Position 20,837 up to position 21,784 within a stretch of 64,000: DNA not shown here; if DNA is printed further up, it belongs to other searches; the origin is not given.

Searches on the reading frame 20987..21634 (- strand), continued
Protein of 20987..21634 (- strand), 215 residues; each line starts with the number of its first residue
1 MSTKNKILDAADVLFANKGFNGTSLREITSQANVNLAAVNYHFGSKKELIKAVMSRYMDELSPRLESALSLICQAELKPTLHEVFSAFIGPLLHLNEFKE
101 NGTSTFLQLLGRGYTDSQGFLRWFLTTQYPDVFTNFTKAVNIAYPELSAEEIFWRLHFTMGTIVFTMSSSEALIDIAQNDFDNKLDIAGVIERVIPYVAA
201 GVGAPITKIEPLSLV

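Call 49: find_homologous_proteins(query=P0124)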
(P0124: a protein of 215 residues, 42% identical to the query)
Query P0124 (215 aa): 1255 proteins with E <= 0.001 among 2044 candidates; the best 120 are listed.
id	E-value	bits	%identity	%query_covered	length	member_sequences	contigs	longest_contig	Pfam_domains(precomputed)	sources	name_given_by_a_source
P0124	1.8e-130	451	100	100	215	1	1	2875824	PF00440.30,PF17939.7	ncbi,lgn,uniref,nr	ncbi:hypothetical protein VST7929_01590 [Vibrio stylophorae]|uniref:HTH tetR-type domain-containing 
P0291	4.5e-52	195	46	94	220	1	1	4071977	PF00440.30,PF17939.7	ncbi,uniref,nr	ncbi:TetR/AcrR family transcriptional regulator [Gallaecimonas mangrovi]|uniref:TetR/AcrR family tra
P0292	2.2e-51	193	46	96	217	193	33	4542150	PF00440.30,PF17939.7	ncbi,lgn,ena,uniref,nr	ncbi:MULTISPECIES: TetR/AcrR family transcriptional regulator [Aeromonas]|uniref:TetR family transcr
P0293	4.8e-51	192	46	98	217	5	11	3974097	PF00440.30,PF17939.7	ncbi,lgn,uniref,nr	ncbi:TetR/AcrR family transcriptional regulator [Aeromonas simiae]|uniref:TetR/AcrR family transcrip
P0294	7.4e-51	191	47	94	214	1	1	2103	PF00440.30,PF17939.7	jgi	jgi:AcrR family transcriptional regulator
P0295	8.3e-51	191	46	96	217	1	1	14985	PF00440.30,PF17939.7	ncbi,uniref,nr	ncbi:TetR/AcrR family transcriptional regulator [Aeromonas cavernicola]|uniref:TetR family transcrip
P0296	1.1e-50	190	47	94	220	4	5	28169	PF00440.30,PF17939.7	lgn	-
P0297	1.6e-50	190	45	97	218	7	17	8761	PF00440.30,PF17939.7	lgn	-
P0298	6.7e-50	188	45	96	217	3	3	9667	PF00440.30,PF17939.7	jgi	jgi:AcrR family transcriptional regulator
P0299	1.2e-49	187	46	93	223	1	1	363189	PF00440.30,PF17939.7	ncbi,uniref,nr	ncbi:TetR family transcriptional regulator [Catenovulum agarivorans DS-2]|uniref:TetR family transcr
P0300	1.2e-49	187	48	95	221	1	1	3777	PF00440.30,PF17939.7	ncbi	-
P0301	1.3e-49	187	46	96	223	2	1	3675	PF00440.30,PF17939.7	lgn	-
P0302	1.8e-49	186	45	96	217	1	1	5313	PF00440.30,PF17939.7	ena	-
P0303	1.8e-49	186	47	96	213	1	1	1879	PF00440.30,PF17939.7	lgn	-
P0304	3.9e-49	185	45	96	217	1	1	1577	PF00440.30,PF17939.7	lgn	-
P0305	4.0e-49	185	47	94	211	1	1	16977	PF00440.30,PF17939.7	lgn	-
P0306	4.9e-49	185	47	94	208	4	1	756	PF00440.30,PF17939.7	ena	-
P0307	5.5e-49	185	44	96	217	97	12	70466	PF00440.30,PF17939.7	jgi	jgi:AcrR family transcriptional regulator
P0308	6.6e-49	185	45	95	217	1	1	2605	PF00440.30,PF17939.7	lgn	-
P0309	7.4e-49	184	44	96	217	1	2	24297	PF00440.30,PF17939.7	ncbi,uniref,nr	ncbi:TetR family transcriptional regulator [Aeromonas sp. HMWF036]|uniref:TetR/AcrR family transcrip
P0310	9.7e-49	184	44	96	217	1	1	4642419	PF00440.30,PF17939.7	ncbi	ncbi:TetR/AcrR family transcriptional regulator [Aeromonas veronii]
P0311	1.0e-48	184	44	96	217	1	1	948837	PF00440.30,PF17939.7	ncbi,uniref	ncbi:TetR/AcrR family transcriptional regulator [Aeromonas dhakensis]|uniref:TetR/AcrR family transc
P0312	1.2e-48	184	44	95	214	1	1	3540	PF00440.30,PF17939.7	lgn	-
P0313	1.3e-48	184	46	93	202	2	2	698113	PF00440.30,PF17939.7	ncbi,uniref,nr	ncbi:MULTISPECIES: TetR/AcrR family transcriptional regulator [Aliagarivorans]|uniref:TetR/AcrR fami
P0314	1.3e-48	184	44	96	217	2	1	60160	PF00440.30,PF17939.7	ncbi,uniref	ncbi:TetR/AcrR family transcriptional regulator [Aeromonas sobria]|uniref:TetR/AcrR family transcrip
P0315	1.5e-48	183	44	95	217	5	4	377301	PF00440.30,PF17939.7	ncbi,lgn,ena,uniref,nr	ncbi:TetR/AcrR family transcriptional regulator [Aeromonas diversa]|uniref:PsrA protein n=1 Tax=Aero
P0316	1.6e-48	183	44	94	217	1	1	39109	PF00440.30,PF17939.7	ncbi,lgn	ncbi:MAG: TetR/AcrR family transcriptional regulator [Parashewanella sp.]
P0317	1.8e-48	183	44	96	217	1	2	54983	PF00440.30,PF17939.7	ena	-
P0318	2.1e-48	183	44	96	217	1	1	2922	PF00440.30,PF17939.7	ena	-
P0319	2.1e-48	183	45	94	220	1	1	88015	PF00440.30,PF17939.7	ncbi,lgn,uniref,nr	ncbi:TetR/AcrR family transcriptional regulator [Gallaecimonas xiamenensis]|uniref:TetR family trans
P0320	2.4e-48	183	44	96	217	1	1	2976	PF00440.30,PF17939.7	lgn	-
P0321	2.6e-48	183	44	96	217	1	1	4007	PF00440.30,PF17939.7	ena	-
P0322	2.6e-48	183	44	96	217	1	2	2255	PF00440.30,PF17939.7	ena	-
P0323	2.6e-48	183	46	93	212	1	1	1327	PF00440.30,PF17939.7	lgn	-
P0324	2.9e-48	183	45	96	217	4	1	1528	PF00440.30,PF17939.7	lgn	-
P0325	3.2e-48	182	46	94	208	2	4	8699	PF00440.30,PF17939.7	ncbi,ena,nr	ncbi:MAG: TetR/AcrR family transcriptional regulator [Gammaproteobacteria bacterium]|nr:TetR/AcrR fa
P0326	3.4e-48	182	44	96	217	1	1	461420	PF00440.30,PF17939.7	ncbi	ncbi:TetR/AcrR family transcriptional regulator [Aeromonas veronii]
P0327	3.6e-48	182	44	96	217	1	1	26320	PF00440.30,PF17939.7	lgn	-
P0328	3.6e-48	182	44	96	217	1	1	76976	PF00440.30,PF17939.7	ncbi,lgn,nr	ncbi:TPA: TetR family transcriptional regulator [Aeromonas veronii]|nr:TetR family transcriptional r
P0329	3.6e-48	182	44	96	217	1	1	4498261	PF00440.30,PF17939.7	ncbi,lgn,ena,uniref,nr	ncbi:TetR family transcriptional regulator [Aeromonas allosaccharophila]|uniref:TetR/AcrR family tra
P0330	3.7e-48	182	45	93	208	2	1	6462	PF00440.30,PF17939.7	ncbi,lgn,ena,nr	ncbi:MAG: TetR/AcrR family transcriptional regulator [Psychrobium sp.]|nr:TetR/AcrR family transcrip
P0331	3.9e-48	182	44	96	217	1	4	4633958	PF00440.30,PF17939.7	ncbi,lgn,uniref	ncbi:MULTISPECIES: TetR/AcrR family transcriptional regulator [unclassified Aeromonas]|uniref:TetR/A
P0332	4.0e-48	182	44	95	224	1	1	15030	PF00440.30,PF17939.7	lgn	-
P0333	4.3e-48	182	44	96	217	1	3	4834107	PF00440.30,PF17939.7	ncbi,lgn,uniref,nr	ncbi:TetR/AcrR family transcriptional regulator [Aeromonas veronii]|uniref:TetR/AcrR family transcri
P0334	4.7e-48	182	45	96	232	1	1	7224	PF00440.30,PF17939.7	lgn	-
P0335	4.8e-48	182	44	96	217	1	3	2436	PF00440.30,PF17939.7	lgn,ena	-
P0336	4.9e-48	182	44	96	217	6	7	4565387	PF00440.30,PF17939.7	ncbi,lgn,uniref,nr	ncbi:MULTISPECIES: TetR/AcrR family transcriptional regulator [Aeromonas]|uniref:TetR/AcrR family tr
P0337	4.9e-48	182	45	96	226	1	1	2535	PF00440.30,PF17939.7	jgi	-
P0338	5.0e-48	182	44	96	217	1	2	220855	PF00440.30,PF17939.7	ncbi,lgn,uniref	ncbi:TetR/AcrR family transcriptional regulator [Aeromonas veronii]|uniref:TetR/AcrR family transcri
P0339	5.0e-48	182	43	97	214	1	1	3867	PF00440.30,PF17939.7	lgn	-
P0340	5.0e-48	182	46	93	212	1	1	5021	PF00440.30,PF17939.7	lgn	-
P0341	5.1e-48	182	44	96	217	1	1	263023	PF00440.30,PF17939.7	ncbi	ncbi:TetR/AcrR family transcriptional regulator [Aeromonas veronii]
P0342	5.5e-48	182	44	97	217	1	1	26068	PF00440.30,PF17939.7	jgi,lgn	jgi:AcrR family transcriptional regulator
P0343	6.6e-48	181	44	96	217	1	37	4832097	PF00440.30,PF17939.7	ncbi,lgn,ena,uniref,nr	ncbi:TetR family transcriptional regulator [Aeromonas veronii]|uniref:TetR/AcrR family transcription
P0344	6.8e-48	181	43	95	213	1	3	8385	PF00440.30,PF17939.7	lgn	-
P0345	7.3e-48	181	45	94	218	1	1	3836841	PF00440.30,PF17939.7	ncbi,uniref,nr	ncbi:TetR/AcrR family transcriptional regulator [Gallaecimonas kandeliae]|uniref:TetR/AcrR family tr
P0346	7.4e-48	181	44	93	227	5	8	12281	PF00440.30,PF17939.7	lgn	-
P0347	7.5e-48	181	44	96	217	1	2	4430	PF00440.30,PF17939.7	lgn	-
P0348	8.5e-48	181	45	95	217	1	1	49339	PF00440.30,PF17939.7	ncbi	ncbi:MAG: TetR/AcrR family transcriptional regulator [Aeromonas sp.]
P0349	8.5e-48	181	45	96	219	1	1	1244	PF00440.30,PF17939.7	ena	-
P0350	8.7e-48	181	45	95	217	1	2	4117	PF00440.30,PF17939.7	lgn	-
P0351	9.3e-48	181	44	96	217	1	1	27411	PF00440.30,PF17939.7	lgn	-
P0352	9.5e-48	181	44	96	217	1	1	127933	PF00440.30,PF17939.7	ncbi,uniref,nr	ncbi:TetR/AcrR family transcriptional regulator [Aeromonas veronii]|uniref:TetR/AcrR family transcri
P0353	1.0e-47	181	44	96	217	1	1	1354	PF00440.30,PF17939.7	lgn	-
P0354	1.1e-47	181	44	96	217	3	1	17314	PF00440.30,PF17939.7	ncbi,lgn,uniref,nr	ncbi:TetR/AcrR family transcriptional regulator [Aeromonas fluvialis]|uniref:TetR/AcrR family transc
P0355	1.1e-47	181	45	95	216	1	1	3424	PF00440.30,PF17939.7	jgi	-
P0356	1.1e-47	181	44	96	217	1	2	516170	PF00440.30,PF17939.7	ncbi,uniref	ncbi:TetR/AcrR family transcriptional regulator [Aeromonas veronii]|uniref:TetR/AcrR family transcri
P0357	1.1e-47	181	45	94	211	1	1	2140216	PF00440.30,PF17939.7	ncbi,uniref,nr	ncbi:TetR family transcriptional regulator [Aliidiomarina minuta]|uniref:TetR family transcriptional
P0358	1.1e-47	181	44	95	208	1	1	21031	PF00440.30,PF17939.7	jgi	-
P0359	1.2e-47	180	43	93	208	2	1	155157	PF00440.30,PF17939.7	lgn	-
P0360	1.2e-47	180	47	95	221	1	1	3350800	PF00440.30,PF17939.7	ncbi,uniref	ncbi:TetR/AcrR family transcriptional regulator [Gallaecimonas sp. GXIMD4217]|uniref:TetR/AcrR famil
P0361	1.5e-47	180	44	96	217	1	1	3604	PF00440.30,PF17939.7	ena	-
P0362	1.5e-47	180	45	93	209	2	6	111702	PF00440.30,PF17939.7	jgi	-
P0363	1.7e-47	180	44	96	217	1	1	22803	PF00440.30,PF17939.7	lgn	-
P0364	1.8e-47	180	44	96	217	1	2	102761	PF00440.30,PF17939.7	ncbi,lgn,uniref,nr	ncbi:TetR/AcrR family transcriptional regulator [Aeromonas allosaccharophila]|uniref:TetR/AcrR famil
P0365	1.8e-47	180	47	93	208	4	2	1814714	PF00440.30,PF17939.7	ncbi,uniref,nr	ncbi:TetR family transcriptional regulator [Pseudidiomarina salinarum]|uniref:TetR family transcript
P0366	1.9e-47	180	44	96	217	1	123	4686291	PF00440.30,PF17939.7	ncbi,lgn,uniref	ncbi:TetR/AcrR family transcriptional regulator [Aeromonas sp. 95A]|uniref:TetR/AcrR family transcri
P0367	2.0e-47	180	44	96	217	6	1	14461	PF00440.30,PF17939.7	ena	-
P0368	2.0e-47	180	44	96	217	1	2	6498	PF00440.30,PF17939.7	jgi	-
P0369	2.5e-47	179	43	95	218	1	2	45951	PF00440.30,PF17939.7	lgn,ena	-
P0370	2.6e-47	179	44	96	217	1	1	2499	PF00440.30,PF17939.7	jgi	-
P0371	2.6e-47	179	44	96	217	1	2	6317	PF00440.30,PF17939.7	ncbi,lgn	ncbi:MAG: TetR/AcrR family transcriptional regulator [Aeromonas sp.]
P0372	2.7e-47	179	43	96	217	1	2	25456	PF00440.30,PF17939.7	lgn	-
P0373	2.7e-47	179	45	94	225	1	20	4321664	PF00440.30,PF17939.7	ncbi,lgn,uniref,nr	ncbi:TetR family transcriptional regulator [Enterovibrio norvegicus]|uniref:Transcriptional regulato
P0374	2.9e-47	179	45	94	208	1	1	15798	PF00440.30,PF17939.7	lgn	-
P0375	3.3e-47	179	45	95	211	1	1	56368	PF00440.30,PF17939.7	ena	-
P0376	4.6e-47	179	44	95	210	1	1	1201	PF00440.30,PF17939.7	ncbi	ncbi:MAG: TetR/AcrR family transcriptional regulator, partial [Aeromonas sp.]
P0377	4.9e-47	178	47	95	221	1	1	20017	PF00440.30,PF17939.7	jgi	-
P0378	5.2e-47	178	43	95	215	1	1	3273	PF00440.30,PF17939.7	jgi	jgi:AcrR family transcriptional regulator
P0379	5.8e-47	178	43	95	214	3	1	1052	PF00440.30,PF17939.7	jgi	jgi:AcrR family transcriptional regulator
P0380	6.0e-47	178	45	95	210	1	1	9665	PF00440.30,PF17939.7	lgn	-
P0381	6.4e-47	178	43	96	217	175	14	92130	PF00440.30,PF17939.7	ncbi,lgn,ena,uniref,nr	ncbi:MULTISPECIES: TetR/AcrR family transcriptional regulator [Aeromonas]|uniref:TetR/AcrR family tr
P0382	8.3e-47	178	43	99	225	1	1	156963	PF00440.30,PF17939.7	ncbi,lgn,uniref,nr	ncbi:TetR/AcrR family transcriptional regulator [Enterovibrio norvegicus]|uniref:TetR/AcrR family tr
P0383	8.3e-47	178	43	99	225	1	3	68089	PF00440.30,PF17939.7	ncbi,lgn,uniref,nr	ncbi:TetR/AcrR family transcriptional regulator [Enterovibrio norvegicus]|uniref:TetR family transcr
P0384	9.9e-47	177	46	94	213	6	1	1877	PF00440.30,PF17939.7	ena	-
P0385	9.9e-47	177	46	94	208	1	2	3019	PF00440.30,PF17939.7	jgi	jgi:AcrR family transcriptional regulator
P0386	9.9e-47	177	43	91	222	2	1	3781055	PF00440.30,PF17939.7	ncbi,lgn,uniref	ncbi:TetR/AcrR family transcriptional regulator [Parasalinivibrio latis]|uniref:TetR/AcrR family tra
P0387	1.1e-46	177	44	94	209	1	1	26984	PF00440.30,PF17939.7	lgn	-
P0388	1.2e-46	177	45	94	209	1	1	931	PF00440.30,PF17939.7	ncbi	-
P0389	1.3e-46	177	43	95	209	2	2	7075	PF00440.30,PF17939.7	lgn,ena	-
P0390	1.4e-46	177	45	93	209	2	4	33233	PF00440.30,PF17939.7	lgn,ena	-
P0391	2.0e-46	177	44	95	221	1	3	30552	PF00440.30,PF17939.7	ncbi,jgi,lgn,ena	-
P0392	2.0e-46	177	43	94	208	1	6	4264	PF00440.30,PF17939.7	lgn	-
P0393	2.1e-46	176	43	94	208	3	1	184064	PF00440.30,PF17939.7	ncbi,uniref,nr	ncbi:TetR/AcrR family transcriptional regulator [Vibrio sp. TH_r3]|uniref:TetR/AcrR family transcrip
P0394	2.4e-46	176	45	94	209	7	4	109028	PF00440.30,PF17939.7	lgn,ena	-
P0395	2.6e-46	176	44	93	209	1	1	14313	PF00440.30,PF17939.7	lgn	-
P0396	2.8e-46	176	45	93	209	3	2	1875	PF00440.30,PF17939.7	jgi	-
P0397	3.3e-46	176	42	95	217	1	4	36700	PF00440.30,PF17939.7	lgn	-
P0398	3.6e-46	176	44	95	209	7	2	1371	PF00440.30,PF17939.7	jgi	-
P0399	4.3e-46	175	44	94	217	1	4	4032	PF00440.30,PF17939.7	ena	-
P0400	4.8e-46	175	42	99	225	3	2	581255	PF00440.30,PF17939.7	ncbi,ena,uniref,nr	ncbi:TetR/AcrR family transcriptional regulator [Enterovibrio baiacu]|uniref:TetR/AcrR family transc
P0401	5.9e-46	175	44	96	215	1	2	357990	PF00440.30,PF17939.7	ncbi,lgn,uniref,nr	ncbi:TetR/AcrR family transcriptional regulator [Moritella sp. F3]|uniref:TetR/AcrR family transcrip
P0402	6.6e-46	175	44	95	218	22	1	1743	PF00440.30,PF17939.7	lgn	-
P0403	6.7e-46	175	43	95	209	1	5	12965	PF00440.30,PF17939.7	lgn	-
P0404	6.8e-46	175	44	93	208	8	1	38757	PF00440.30,PF17939.7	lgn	-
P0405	7.5e-46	175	44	96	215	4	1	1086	PF00440.30,PF17939.7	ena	-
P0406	7.6e-46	175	44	95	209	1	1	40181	PF00440.30,PF17939.7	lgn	-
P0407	7.9e-46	175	44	96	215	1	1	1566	PF00440.30,PF17939.7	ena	-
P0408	8.2e-46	174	44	96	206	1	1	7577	PF00440.30,PF17939.7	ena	-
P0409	8.3e-46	174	42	96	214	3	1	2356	PF00440.30,PF17939.7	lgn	-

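Call 50: find_encoding_contigs(protein=P0393, flank=3500, max_places=1)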
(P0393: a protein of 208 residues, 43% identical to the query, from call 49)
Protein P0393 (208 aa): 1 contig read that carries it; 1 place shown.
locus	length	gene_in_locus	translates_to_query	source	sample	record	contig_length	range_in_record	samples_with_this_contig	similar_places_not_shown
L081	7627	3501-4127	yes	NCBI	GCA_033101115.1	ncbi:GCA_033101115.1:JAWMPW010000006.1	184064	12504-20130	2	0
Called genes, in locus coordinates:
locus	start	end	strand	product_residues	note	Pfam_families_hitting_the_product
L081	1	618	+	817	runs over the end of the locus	PF02687:FtsX, PF12704:MacB_PCD (weak), PF02687:FtsX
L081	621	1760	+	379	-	PF07143:AttH, PF17186:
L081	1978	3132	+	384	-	PF06965:Na_H_antiport_1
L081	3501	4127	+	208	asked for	PF00440:TetR_N, PF17939:TetR_C_30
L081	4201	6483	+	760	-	PF02771:Acyl-CoA_dh_N, PF02770:Acyl-CoA_dh_M, PF00441:Acyl-CoA_dh_1, PF09317:ACDH_C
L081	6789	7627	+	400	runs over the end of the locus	PF12242:Eno-Rase_NADH_b, PF12241:Enoyl_reductase, PF07055:Eno-Rase_FAD_bd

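Call 51: find_encoding_contigs(protein=P0373, flank=3500, max_places=1)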
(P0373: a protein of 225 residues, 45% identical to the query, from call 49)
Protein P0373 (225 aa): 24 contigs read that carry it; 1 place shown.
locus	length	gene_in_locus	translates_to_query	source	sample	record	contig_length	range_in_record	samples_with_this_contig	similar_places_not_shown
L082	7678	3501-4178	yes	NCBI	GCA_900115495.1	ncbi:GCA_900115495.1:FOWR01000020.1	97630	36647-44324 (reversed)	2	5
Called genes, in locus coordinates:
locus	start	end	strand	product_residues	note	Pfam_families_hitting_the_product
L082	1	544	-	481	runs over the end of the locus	PF00224:PK, PF02887:PK_C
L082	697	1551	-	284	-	PF01418:HTH_6, PF01380:SIS, PF13580:SIS_2 (weak)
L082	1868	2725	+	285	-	PF01370:Epimerase, PF13460:NAD_binding_10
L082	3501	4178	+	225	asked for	PF00440:TetR_N, PF17939:TetR_C_30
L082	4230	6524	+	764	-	PF02771:Acyl-CoA_dh_N, PF02770:Acyl-CoA_dh_M, PF00441:Acyl-CoA_dh_1, PF09317:ACDH_C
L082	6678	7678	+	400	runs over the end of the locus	PF12242:Eno-Rase_NADH_b, PF12241:Enoyl_reductase, PF07055:Eno-Rase_FAD_bd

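Call 52: find_encoding_contigs(protein=P0124, flank=3500, max_places=1)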
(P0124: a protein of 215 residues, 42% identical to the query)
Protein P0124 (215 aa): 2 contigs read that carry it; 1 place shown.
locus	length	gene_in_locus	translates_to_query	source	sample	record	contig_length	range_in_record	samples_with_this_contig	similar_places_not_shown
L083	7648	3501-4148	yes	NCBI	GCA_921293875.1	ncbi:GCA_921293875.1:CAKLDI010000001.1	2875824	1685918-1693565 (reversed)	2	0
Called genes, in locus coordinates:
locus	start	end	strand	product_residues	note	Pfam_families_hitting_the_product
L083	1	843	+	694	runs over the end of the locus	PF12462:Helicase_IV_N, PF00580:UvrD-helicase, PF13245:AAA_19, PF13361:UvrD_C, PF13538:UvrD_C_2 (weak)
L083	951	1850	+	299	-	PF00962:A_deaminase (weak)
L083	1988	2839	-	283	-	PF01418:HTH_6, PF01380:SIS, PF13580:SIS_2 (weak)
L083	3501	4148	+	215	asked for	PF00440:TetR_N, PF17939:TetR_C_30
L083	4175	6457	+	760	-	PF02771:Acyl-CoA_dh_N, PF02770:Acyl-CoA_dh_M, PF00441:Acyl-CoA_dh_1, PF09317:ACDH_C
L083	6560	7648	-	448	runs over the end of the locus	PF26769:HAMP_PhoQ, PF02518:HATPase_c, PF13581:HATPase_c_2 (weak)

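Call 62: find_encoding_contigs(protein=P0401, flank=2500, max_places=1)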
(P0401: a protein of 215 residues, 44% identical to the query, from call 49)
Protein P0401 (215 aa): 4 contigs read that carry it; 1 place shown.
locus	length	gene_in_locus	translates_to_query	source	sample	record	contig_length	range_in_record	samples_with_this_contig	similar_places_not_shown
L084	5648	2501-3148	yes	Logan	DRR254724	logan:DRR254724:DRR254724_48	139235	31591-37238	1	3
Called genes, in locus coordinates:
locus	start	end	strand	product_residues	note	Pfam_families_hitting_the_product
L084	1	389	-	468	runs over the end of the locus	PF04715:, PF00425:Chorismate_bind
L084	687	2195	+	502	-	PF05681:Fumerase, PF05683:Fumerase_C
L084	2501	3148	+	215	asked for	PF00440:TetR_N, PF17939:TetR_C_30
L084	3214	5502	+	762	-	PF02771:Acyl-CoA_dh_N, PF02770:Acyl-CoA_dh_M, PF00441:Acyl-CoA_dh_1, PF09317:ACDH_C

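Call 63: find_encoding_contigs(protein=P0316, flank=2500, max_places=1)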
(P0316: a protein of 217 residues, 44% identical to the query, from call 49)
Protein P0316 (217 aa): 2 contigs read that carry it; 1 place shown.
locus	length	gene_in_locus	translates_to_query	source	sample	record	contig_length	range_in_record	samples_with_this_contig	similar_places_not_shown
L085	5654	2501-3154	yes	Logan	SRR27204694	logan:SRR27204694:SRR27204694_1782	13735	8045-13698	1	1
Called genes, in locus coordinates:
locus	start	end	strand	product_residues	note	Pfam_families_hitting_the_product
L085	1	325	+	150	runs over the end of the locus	PF01475:FUR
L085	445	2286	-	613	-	PF01401:Peptidase_M2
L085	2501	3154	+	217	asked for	PF00440:TetR_N, PF17939:TetR_C_30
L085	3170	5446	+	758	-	PF02771:Acyl-CoA_dh_N, PF02770:Acyl-CoA_dh_M, PF00441:Acyl-CoA_dh_1, PF09317:ACDH_C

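Call 64: find_encoding_contigs(protein=P0299, flank=2500, max_places=1)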
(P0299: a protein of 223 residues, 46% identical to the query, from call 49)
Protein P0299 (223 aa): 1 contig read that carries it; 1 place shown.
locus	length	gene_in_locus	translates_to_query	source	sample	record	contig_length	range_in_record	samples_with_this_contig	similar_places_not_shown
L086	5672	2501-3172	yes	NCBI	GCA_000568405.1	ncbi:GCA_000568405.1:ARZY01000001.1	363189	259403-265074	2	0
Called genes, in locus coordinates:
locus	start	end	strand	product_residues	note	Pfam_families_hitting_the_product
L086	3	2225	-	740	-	PF03924:CHASE, PF00990:GGDEF, PF00563:EAL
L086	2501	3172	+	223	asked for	PF00440:TetR_N, PF17939:TetR_C_30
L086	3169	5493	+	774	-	PF02771:Acyl-CoA_dh_N, PF02770:Acyl-CoA_dh_M, PF00441:Acyl-CoA_dh_1, PF09317:ACDH_C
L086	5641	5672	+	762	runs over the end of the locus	PF17992:Agarase_CBM (faint)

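Call 65: find_encoding_contigs(protein=P0292, flank=2500, max_places=1)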
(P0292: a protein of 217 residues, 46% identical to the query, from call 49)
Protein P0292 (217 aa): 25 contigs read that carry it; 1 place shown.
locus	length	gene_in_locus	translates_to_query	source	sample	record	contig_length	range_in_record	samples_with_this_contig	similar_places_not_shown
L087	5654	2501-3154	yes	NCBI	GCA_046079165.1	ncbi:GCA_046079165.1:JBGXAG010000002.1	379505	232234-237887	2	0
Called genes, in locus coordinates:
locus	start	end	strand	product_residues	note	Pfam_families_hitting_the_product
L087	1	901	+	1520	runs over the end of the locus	PF13185:GAF_2, PF00989:PAS, PF08448:PAS_4, PF13426:PAS_9, PF00989:PAS, PF08448:PAS_4, PF13188:PAS_8, PF13426:PAS_9, +8 more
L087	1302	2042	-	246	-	PF02811:PHP (weak)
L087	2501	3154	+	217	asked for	PF00440:TetR_N, PF17939:TetR_C_30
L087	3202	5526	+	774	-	PF02771:Acyl-CoA_dh_N, PF02770:Acyl-CoA_dh_M, PF00441:Acyl-CoA_dh_1, PF09317:ACDH_C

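Call 80: search_protein_families(library=pfam, proteins=[window:20987-21634:-])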
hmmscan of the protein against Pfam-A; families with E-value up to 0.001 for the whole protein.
window:20987-21634:- (215 aa): 2 families
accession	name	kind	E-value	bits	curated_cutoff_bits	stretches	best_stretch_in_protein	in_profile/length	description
PF17939.6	TetR_C_30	-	1.4e-29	103.1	26.3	1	87-201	2-115/115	Tetracyclin repressor-like, C-terminal domain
PF00440.29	TetR_N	-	2e-14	53.5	24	1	7-53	1-47/47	Bacterial regulatory proteins, tetR family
